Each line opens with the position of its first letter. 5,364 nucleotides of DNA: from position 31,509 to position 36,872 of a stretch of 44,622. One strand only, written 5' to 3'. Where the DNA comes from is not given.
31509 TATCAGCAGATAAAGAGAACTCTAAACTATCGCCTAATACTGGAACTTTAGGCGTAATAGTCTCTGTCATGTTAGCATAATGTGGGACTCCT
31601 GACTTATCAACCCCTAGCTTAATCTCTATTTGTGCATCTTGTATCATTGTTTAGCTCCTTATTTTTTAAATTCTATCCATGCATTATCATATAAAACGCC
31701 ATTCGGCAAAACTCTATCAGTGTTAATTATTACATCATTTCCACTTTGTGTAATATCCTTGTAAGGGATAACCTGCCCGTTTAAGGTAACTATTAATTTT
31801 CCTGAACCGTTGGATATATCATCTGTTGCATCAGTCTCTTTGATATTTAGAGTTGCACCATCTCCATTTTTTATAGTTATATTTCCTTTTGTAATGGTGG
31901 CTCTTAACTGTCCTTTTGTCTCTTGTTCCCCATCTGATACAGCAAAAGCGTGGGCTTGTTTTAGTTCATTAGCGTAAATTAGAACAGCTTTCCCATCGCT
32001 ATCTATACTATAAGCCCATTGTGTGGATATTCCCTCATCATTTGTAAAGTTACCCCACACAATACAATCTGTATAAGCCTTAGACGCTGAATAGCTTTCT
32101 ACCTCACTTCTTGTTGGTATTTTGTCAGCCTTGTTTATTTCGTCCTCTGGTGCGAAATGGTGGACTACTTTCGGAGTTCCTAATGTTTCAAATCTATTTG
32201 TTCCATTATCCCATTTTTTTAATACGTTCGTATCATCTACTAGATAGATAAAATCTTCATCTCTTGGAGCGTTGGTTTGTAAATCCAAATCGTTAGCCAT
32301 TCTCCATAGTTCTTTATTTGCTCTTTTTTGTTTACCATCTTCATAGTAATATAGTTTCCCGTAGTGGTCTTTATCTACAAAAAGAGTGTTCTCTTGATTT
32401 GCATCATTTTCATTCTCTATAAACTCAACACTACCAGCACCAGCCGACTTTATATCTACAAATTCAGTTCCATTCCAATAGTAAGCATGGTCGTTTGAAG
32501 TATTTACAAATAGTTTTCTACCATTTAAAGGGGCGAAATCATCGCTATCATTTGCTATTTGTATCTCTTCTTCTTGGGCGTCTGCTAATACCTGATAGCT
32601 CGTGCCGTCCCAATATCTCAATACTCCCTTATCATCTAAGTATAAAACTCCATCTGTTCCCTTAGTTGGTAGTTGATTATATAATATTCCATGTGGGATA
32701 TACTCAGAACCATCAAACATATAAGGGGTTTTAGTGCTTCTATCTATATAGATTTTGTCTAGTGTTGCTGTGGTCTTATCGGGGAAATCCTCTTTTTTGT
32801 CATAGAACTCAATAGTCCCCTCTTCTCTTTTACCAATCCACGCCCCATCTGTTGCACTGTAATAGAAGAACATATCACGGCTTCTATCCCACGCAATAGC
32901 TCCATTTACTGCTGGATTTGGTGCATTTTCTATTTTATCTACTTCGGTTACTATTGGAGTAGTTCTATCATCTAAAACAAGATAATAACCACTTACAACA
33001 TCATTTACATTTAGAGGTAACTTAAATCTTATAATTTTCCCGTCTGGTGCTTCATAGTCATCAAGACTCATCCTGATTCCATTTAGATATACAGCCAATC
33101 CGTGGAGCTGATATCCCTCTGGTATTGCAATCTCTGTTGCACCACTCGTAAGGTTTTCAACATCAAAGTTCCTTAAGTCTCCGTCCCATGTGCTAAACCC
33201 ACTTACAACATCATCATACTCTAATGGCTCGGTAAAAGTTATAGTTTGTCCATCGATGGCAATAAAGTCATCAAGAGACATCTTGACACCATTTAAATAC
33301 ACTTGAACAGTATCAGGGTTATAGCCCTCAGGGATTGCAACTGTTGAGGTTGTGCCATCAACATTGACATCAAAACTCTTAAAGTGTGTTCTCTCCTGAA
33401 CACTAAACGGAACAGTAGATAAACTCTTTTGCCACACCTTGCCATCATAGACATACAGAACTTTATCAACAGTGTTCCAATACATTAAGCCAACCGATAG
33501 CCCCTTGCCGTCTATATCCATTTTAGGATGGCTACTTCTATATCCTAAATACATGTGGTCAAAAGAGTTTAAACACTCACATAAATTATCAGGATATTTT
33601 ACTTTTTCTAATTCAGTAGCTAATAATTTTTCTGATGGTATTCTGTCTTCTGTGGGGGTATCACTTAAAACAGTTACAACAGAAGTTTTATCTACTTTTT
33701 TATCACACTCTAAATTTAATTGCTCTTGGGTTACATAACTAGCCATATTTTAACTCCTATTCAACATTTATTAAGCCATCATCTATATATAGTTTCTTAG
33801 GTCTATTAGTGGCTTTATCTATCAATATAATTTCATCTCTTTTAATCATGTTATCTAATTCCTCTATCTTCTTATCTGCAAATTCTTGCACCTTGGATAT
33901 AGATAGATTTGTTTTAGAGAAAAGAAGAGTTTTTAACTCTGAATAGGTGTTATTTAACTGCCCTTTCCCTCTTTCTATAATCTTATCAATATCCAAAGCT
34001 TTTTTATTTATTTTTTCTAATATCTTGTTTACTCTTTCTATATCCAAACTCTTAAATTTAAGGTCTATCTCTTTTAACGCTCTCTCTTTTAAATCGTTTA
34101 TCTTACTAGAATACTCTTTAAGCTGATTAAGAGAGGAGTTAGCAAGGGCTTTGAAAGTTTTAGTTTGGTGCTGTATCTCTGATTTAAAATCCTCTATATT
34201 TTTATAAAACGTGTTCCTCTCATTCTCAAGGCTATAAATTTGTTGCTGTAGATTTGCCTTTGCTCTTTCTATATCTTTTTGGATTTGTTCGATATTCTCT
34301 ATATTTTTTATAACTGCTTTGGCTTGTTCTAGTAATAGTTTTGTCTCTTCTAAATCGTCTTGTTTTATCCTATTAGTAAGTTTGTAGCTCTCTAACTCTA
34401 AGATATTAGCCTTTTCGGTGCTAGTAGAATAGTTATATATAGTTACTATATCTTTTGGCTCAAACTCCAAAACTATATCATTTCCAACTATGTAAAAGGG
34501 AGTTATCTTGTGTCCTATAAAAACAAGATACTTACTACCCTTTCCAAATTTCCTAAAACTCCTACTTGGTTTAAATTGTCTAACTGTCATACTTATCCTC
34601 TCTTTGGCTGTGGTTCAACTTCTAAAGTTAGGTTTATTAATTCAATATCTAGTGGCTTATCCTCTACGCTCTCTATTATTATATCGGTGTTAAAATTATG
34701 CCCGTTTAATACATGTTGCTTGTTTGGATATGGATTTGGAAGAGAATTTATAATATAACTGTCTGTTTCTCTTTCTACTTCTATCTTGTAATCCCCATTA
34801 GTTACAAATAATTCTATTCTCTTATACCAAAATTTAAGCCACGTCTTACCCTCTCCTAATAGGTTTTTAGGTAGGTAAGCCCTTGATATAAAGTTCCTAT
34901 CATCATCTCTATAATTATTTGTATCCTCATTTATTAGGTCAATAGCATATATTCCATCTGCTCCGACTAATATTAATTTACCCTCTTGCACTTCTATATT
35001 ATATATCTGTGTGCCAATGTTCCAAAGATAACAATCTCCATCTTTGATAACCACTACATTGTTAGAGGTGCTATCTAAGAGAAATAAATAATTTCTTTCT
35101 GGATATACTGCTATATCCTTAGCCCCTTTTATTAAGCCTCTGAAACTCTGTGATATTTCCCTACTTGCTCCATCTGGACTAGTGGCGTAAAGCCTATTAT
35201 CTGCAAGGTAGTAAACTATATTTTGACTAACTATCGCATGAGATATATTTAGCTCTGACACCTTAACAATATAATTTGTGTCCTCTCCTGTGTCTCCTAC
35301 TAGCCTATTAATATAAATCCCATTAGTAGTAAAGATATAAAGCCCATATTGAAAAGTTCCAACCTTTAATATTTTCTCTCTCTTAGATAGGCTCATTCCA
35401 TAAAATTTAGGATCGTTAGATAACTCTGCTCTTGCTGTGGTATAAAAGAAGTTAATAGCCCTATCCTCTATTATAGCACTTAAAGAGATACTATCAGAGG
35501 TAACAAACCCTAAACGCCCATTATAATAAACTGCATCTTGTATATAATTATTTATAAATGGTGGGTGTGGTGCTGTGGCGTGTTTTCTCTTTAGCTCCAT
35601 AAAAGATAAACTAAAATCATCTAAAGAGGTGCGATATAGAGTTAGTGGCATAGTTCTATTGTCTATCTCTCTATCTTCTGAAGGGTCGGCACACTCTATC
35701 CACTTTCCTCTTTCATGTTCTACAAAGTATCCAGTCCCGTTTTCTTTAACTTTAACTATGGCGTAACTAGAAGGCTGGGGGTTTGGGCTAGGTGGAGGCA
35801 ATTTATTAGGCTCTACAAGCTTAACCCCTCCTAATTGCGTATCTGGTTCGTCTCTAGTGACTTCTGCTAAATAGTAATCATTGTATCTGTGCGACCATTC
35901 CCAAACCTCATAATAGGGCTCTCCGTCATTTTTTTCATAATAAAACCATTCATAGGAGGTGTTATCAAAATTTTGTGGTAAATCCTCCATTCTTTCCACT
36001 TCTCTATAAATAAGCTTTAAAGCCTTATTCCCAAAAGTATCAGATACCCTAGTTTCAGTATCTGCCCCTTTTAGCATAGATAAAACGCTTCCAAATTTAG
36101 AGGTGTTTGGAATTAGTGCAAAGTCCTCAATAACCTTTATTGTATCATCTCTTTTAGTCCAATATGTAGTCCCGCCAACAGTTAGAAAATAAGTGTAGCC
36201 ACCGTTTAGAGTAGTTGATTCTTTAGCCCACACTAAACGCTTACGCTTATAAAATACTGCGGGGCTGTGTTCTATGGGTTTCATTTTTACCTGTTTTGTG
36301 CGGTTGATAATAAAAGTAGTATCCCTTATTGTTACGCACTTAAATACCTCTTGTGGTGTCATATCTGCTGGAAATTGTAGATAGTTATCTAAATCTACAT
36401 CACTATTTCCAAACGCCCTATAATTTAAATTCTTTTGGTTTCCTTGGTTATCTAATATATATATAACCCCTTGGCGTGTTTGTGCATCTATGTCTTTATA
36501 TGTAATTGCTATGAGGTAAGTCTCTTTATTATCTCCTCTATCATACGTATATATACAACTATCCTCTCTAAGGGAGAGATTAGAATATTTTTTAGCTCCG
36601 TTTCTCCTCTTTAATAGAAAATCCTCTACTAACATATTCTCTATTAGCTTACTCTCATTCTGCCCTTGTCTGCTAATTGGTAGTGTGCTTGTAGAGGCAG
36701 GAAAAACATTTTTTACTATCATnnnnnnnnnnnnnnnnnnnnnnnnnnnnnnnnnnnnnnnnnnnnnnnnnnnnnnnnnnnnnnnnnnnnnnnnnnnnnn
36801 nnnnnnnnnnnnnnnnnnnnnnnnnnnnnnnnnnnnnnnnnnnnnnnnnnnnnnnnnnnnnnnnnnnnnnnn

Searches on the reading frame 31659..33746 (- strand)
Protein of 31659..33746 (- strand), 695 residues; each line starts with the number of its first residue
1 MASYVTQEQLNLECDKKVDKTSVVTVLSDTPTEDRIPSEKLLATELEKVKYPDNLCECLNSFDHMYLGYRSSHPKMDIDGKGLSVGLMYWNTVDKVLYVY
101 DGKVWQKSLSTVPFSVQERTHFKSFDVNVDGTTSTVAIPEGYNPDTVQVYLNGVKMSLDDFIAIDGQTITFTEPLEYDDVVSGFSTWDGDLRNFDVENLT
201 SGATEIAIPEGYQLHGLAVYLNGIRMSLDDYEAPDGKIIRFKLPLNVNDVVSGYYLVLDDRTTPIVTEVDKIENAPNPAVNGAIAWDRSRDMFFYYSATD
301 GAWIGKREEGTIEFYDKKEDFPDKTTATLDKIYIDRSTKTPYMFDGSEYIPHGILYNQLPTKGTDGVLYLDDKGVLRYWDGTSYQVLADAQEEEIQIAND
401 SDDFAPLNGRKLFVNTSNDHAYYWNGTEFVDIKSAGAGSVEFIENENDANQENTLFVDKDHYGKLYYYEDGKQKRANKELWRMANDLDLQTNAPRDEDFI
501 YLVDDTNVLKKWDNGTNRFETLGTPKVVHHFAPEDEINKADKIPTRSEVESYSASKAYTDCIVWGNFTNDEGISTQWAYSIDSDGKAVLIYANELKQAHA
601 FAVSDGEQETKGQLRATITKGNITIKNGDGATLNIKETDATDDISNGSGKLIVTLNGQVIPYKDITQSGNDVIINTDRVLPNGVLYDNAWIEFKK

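Call 12: search_protein_families(library=phrogs, proteins=[window:31659-33746:-])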
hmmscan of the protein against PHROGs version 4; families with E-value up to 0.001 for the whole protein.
window:31659-33746:- (695 aa): 4 families
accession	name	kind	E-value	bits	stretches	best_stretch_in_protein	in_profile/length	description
phrog_38058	-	tail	1.3e-12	47.8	1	60-171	467-578/708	tail fiber protein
phrog_35823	-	unknown function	2.9e-05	23.3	1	58-107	245-294/1152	-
phrog_2710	-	tail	0.00019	20.9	0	132-181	196-245/781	tail fiber protein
phrog_29482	-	unknown function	0.00041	20.4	0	57-107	206-256/477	-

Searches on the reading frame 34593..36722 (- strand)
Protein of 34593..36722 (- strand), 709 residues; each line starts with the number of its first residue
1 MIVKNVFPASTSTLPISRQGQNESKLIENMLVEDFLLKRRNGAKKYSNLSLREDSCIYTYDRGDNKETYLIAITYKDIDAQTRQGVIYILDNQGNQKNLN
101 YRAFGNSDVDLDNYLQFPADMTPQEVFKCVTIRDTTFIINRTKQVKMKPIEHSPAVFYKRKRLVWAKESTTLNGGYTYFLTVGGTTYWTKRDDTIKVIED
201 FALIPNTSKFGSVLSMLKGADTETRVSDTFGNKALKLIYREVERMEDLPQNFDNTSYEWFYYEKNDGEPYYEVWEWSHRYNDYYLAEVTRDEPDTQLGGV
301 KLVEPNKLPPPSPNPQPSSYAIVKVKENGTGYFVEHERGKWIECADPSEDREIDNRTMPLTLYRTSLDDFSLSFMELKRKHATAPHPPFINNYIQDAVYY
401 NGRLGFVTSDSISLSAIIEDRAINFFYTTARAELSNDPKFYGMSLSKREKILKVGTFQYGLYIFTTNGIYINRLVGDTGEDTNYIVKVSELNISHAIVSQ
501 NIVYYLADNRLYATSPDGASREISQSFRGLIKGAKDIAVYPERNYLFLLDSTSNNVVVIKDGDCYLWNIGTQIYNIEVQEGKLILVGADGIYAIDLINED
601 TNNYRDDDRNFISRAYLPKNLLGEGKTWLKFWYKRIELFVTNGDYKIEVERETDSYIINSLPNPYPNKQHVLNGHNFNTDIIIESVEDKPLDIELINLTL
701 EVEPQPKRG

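Call 12: search_protein_families(library=phrogs, proteins=[window:34593-36722:-])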
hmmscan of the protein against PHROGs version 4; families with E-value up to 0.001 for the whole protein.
window:34593-36722:- (709 aa): 1 family
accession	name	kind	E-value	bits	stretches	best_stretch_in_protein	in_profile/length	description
phrog_457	-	tail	4.4e-28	99.3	1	37-439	42-397/793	tail protein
